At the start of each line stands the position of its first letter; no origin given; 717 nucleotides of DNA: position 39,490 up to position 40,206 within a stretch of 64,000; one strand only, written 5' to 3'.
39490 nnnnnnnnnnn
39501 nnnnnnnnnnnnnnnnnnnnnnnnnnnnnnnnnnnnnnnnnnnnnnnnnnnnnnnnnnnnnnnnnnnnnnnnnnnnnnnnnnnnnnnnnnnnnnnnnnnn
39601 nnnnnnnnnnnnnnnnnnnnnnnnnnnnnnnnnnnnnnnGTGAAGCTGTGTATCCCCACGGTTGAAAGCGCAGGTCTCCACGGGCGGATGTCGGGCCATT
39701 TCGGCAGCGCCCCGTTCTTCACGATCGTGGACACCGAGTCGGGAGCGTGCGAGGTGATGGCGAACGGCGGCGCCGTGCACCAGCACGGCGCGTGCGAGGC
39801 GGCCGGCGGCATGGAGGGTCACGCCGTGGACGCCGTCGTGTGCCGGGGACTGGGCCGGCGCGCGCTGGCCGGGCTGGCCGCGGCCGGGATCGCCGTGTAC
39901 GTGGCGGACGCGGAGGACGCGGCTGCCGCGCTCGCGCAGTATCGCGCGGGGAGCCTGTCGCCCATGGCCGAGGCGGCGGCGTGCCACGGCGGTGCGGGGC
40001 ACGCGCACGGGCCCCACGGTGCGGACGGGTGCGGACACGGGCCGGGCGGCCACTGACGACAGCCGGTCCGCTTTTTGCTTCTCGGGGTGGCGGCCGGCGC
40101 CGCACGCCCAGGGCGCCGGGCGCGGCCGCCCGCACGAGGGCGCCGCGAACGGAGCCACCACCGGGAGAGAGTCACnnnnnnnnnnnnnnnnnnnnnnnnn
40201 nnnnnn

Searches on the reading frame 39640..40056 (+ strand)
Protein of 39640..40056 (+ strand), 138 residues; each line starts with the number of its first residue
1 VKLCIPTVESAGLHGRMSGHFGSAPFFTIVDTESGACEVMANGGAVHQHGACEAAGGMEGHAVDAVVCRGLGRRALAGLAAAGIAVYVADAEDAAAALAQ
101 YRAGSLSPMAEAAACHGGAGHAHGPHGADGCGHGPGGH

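Call 10: search_protein_families(library=pfam, proteins=[window:39640-40056:+], max_evalue=0.001)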
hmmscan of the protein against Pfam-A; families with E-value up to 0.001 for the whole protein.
window:39640-40056:+ (138 aa): 1 family
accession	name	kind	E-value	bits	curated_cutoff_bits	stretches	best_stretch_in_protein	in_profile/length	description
PF02579.22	Nitro_FeMo-Co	-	4.6e-19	68.9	26.3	1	15-102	3-93/94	Dinitrogenase iron-molybdenum cofactor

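Call 18: search_protein_families(library=ncbifam, proteins=[window:39640-40056:+], max_evalue=0.0001)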
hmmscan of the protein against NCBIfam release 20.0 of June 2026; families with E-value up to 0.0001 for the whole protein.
window:39640-40056:+ (138 aa): 1 family
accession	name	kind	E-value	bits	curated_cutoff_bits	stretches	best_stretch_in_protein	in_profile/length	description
NF041136.1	MrpORP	equivalog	1.1e-05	24.9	450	1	14-104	273-363/365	iron-sulfur cluster carrier protein MrpORP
